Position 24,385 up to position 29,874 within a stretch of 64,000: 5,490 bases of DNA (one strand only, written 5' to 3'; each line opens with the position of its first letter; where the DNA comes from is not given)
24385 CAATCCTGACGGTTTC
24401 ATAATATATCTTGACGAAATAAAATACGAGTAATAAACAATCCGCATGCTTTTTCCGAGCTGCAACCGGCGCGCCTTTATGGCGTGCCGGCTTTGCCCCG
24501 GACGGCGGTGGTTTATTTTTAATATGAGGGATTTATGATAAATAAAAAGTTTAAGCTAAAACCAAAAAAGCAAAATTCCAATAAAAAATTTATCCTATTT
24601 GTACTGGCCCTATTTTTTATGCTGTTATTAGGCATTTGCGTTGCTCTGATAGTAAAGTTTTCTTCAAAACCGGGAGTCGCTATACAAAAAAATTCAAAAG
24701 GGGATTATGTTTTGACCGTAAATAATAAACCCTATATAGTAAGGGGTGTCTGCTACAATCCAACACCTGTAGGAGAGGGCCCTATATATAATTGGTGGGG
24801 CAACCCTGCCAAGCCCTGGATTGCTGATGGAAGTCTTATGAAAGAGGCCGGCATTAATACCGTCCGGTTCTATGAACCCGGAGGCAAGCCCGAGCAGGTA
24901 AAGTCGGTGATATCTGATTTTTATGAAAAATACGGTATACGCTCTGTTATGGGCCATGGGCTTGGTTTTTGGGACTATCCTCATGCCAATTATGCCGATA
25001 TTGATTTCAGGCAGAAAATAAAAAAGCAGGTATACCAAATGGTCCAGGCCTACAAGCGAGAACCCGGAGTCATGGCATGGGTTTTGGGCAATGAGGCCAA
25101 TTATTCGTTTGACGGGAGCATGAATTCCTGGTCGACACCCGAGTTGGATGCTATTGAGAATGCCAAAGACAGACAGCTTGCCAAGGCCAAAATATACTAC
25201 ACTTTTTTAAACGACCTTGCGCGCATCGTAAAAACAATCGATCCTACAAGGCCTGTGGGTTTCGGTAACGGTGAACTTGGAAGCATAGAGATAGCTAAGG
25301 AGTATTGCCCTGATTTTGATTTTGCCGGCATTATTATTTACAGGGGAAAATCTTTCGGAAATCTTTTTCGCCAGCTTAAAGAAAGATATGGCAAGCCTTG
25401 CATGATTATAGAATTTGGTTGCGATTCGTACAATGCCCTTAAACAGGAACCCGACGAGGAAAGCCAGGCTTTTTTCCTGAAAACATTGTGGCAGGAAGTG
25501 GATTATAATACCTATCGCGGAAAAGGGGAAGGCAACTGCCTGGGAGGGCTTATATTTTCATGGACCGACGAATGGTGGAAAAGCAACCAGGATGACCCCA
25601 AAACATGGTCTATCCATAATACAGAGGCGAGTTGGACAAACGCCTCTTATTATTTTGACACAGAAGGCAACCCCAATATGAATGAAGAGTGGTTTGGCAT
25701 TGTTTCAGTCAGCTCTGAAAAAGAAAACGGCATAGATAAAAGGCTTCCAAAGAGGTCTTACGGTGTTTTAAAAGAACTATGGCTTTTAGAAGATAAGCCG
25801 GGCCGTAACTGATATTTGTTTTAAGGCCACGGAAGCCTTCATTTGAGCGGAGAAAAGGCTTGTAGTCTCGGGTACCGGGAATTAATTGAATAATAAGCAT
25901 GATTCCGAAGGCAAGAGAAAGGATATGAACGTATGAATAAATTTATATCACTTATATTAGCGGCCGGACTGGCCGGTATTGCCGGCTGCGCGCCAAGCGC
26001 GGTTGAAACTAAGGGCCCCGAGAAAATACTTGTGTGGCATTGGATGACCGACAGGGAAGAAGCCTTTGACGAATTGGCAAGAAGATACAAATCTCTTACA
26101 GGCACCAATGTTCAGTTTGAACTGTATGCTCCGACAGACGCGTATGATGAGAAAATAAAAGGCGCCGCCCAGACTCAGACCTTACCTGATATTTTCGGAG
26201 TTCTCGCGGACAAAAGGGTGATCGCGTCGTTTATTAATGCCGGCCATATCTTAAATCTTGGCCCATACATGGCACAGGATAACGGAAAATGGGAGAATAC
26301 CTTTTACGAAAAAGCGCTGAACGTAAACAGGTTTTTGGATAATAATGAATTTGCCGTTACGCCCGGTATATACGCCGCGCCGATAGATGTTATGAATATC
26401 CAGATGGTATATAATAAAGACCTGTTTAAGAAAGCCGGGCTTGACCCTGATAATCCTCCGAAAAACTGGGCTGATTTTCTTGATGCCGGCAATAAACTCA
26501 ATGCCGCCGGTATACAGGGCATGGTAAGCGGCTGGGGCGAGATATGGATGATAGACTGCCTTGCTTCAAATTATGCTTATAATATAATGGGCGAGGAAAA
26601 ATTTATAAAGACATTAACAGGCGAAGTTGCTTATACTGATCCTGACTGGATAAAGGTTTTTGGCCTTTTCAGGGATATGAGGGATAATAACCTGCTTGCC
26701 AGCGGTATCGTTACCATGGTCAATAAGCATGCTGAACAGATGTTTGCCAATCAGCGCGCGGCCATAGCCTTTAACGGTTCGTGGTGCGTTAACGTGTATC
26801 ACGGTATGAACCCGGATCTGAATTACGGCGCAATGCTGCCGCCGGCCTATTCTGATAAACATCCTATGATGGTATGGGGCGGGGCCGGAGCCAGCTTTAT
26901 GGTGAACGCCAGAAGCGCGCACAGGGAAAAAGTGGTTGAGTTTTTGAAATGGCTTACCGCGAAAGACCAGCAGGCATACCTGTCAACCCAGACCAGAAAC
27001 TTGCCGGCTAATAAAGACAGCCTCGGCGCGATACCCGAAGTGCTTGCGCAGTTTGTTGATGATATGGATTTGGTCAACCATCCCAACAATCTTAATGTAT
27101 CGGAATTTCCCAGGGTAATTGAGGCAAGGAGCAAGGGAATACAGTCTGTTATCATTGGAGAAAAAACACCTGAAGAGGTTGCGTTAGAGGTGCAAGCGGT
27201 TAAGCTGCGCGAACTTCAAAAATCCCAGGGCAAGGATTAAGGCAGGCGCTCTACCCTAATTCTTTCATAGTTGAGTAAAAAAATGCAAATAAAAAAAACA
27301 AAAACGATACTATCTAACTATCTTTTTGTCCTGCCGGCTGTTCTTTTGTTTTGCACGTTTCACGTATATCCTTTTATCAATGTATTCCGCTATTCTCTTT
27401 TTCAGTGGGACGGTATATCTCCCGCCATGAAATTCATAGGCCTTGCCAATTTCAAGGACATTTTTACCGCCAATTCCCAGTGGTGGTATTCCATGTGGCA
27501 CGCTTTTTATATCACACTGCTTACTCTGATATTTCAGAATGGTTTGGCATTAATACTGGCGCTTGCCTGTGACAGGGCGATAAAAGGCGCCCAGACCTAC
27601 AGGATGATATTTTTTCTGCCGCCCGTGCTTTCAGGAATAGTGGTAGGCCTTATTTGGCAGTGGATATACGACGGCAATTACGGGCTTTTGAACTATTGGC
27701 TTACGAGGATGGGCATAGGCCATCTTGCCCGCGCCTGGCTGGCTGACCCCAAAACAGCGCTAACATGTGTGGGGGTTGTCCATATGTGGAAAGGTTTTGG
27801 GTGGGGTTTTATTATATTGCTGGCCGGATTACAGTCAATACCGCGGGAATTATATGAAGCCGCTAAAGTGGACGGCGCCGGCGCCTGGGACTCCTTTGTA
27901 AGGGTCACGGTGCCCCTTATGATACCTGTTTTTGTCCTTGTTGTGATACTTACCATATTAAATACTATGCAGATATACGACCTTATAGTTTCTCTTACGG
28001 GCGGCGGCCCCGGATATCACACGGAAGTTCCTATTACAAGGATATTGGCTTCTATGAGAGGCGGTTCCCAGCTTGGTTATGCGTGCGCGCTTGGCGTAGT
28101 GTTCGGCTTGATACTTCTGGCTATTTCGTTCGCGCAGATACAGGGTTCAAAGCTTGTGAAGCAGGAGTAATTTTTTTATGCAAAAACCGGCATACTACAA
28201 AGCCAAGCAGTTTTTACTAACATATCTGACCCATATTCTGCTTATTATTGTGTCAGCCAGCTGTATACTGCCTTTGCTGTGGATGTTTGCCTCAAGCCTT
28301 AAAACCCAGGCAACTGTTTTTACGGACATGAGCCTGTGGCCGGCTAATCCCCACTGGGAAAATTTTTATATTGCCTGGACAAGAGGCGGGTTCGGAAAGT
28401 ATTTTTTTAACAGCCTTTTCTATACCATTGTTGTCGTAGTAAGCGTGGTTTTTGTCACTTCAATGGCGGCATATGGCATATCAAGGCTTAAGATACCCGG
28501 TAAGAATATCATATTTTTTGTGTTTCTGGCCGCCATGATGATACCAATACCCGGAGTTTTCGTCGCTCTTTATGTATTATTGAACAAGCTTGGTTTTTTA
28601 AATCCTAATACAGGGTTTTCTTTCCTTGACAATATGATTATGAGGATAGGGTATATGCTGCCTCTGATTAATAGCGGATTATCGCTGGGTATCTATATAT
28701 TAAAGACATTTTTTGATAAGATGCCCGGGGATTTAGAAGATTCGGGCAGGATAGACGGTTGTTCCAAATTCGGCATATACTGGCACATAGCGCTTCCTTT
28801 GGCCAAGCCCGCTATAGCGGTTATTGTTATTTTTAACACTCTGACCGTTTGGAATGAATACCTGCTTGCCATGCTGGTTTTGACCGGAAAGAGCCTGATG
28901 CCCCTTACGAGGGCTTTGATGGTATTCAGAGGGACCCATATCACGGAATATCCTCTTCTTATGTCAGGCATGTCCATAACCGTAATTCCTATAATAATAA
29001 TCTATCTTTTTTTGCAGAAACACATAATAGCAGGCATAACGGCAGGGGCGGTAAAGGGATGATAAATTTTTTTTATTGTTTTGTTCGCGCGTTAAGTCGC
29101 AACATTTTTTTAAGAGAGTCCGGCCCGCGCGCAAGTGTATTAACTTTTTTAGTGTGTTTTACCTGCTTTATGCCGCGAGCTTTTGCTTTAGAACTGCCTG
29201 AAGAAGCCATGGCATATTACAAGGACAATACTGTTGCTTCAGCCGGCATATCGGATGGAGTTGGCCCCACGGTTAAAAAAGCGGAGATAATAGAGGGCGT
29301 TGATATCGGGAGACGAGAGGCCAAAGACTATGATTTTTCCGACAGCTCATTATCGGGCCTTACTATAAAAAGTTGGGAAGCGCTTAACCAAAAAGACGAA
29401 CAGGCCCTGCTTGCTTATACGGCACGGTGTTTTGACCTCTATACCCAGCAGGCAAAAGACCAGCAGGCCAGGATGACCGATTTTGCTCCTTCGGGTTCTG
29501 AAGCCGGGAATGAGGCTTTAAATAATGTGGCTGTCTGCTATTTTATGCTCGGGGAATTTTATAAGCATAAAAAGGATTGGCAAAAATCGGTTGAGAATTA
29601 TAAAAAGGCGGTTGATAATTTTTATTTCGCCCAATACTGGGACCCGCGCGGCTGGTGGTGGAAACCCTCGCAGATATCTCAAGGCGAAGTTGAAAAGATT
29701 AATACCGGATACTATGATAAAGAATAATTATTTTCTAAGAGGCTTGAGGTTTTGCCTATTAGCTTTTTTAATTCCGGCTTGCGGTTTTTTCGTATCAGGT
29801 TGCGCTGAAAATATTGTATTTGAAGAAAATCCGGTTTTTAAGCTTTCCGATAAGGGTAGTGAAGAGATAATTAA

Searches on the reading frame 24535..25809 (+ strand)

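Call 6: search_protein_families(library=pfam, proteins=[window:24535-25809:+], max_evalue=0.001)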
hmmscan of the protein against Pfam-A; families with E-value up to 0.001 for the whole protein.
window:24535-25809:+ (425 aa): 2 families
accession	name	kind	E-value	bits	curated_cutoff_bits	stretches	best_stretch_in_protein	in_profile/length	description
PF02836.23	Glyco_hydro_2_C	-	4.6e-08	33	21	1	59-301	7-217/302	Glycosyl hydrolases family 2, TIM barrel domain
PF02449.21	Glyco_hydro_42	-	0.00054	19.9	21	0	144-190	94-140/376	Beta-galactosidase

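Call 60: search_protein_families(library=ncbifam, proteins=[window:24535-25809:+], max_evalue=0.001)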
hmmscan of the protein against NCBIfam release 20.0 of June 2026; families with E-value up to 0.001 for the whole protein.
window:24535-25809:+ (425 aa): 2 families
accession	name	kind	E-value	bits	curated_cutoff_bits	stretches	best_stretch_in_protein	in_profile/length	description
NF041100.1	betagal_LacZ_Ttogales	equivalog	7.9e-05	20.5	2000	1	96-189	352-444/1090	beta-galactosidase LacZ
NF007074.0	PRK09525.1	subfamily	0.00055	17.8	1221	0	59-191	342-466/1027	beta-galactosidase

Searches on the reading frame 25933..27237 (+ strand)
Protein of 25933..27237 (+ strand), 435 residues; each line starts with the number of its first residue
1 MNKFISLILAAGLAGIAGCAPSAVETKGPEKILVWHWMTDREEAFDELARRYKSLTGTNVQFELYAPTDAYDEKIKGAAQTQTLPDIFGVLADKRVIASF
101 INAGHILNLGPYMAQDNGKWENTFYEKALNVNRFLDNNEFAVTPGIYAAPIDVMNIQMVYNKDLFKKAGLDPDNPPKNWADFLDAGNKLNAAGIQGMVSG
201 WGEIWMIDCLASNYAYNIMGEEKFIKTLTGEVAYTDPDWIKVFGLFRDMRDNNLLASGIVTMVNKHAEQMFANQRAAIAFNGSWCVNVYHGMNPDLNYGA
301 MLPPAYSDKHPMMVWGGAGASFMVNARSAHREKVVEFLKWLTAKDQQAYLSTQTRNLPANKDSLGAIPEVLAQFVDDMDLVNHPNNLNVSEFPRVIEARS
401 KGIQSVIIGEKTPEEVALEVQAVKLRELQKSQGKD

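Call 6: search_protein_families(library=pfam, proteins=[window:25933-27237:+], max_evalue=0.001)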
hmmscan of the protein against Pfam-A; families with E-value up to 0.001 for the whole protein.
window:25933-27237:+ (435 aa): 2 families
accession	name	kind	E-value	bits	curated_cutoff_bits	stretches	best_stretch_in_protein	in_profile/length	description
PF01547.30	SBP_bac_1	-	1.5e-33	117.6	26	1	40-348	6-307/307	Bacterial extracellular solute-binding protein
PF13416.11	SBP_bac_8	-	2.3e-29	103.5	27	1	48-364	2-266/279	Bacterial extracellular solute-binding protein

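Call 60: search_protein_families(library=ncbifam, proteins=[window:25933-27237:+], max_evalue=0.001)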
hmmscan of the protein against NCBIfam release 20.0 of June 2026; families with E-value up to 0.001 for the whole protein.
window:25933-27237:+ (435 aa): 5 families
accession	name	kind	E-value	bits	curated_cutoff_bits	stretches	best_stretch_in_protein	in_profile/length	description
NF008211.0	PRK10974.1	equivalog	3.3e-16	58.9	411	1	150-361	142-353/439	sn-glycerol-3-phosphate ABC transporter substrate-binding protein UgpB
TIGR03851.1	chitin_NgcE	equivalog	1.9e-14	53.4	399.65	1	158-363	165-373/450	N-acetylglucosamine/diacetylchitobiose ABC transporter substrate-binding protein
NF053763.1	ABCarbgalBndGanS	equivalog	2.4e-11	43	700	1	30-362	39-347/420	galactooligosaccharide ABC transporter substrate-binding protein GanS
NF007011.0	PRK09474.1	equivalog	2.5e-11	43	291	1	20-341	21-309/396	maltose/maltodextrin ABC transporter substrate-binding protein MalE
TIGR03850.1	bind_CPR_0540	equivalog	1.4e-08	33.8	299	1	41-348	46-351/437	carbohydrate ABC transporter substrate-binding protein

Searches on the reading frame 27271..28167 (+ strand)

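Call 6: search_protein_families(library=pfam, proteins=[window:27271-28167:+], max_evalue=0.001)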
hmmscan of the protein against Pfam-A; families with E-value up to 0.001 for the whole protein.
window:27271-28167:+ (299 aa): 1 family
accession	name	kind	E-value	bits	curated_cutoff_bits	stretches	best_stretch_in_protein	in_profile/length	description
PF00528.27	BPD_transp_1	-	1.3e-12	48.2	26.4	1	108-287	18-171/184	Binding-protein-dependent transport system inner membrane component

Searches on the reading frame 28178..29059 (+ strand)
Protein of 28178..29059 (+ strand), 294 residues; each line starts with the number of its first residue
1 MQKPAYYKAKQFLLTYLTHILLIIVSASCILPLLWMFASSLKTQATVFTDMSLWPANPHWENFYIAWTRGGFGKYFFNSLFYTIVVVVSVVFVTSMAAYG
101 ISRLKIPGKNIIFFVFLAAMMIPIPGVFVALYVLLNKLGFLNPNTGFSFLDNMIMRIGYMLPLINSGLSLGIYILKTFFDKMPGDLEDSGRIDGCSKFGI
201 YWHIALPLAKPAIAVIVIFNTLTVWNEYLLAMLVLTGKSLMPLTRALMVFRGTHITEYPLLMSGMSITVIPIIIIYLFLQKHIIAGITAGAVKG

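Call 6: search_protein_families(library=pfam, proteins=[window:28178-29059:+], max_evalue=0.001)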
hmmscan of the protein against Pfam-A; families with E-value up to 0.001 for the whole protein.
window:28178-29059:+ (294 aa): 1 family
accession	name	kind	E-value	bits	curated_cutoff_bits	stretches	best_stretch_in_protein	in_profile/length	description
PF00528.27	BPD_transp_1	-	2.3e-12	47.5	26.4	1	95-285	6-180/184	Binding-protein-dependent transport system inner membrane component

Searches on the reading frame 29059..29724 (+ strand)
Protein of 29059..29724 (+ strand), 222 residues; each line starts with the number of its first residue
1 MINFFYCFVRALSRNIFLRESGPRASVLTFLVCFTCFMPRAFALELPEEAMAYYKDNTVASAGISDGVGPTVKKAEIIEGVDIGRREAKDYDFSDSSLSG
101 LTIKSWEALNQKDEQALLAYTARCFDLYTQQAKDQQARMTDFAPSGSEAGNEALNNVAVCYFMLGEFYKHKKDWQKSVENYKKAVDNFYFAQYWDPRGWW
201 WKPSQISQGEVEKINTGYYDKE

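Call 6: search_protein_families(library=pfam, proteins=[window:29059-29724:+], max_evalue=0.001)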
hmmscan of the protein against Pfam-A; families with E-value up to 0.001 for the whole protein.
window:29059-29724:+ (222 aa): 0 families

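Call 54: search_protein_families(library=pfam, proteins=[window:29059-29724:+], max_evalue=0.1)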
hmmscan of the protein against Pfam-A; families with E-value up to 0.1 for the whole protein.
window:29059-29724:+ (222 aa): 4 families
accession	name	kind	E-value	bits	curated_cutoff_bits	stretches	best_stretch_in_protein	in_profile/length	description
PF07719.23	TPR_2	-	0.0011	19.3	27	1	160-185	3-28/34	Tetratricopeptide repeat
PF00515.34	TPR_1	-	0.0017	18.5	27.8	1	158-185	1-28/34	Tetratricopeptide repeat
PF13181.12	TPR_8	-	0.0036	17.8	25.7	1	160-186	3-29/34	Tetratricopeptide repeat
PF13424.12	TPR_12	-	0.066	13.9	30.1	0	156-186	43-73/77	Tetratricopeptide repeat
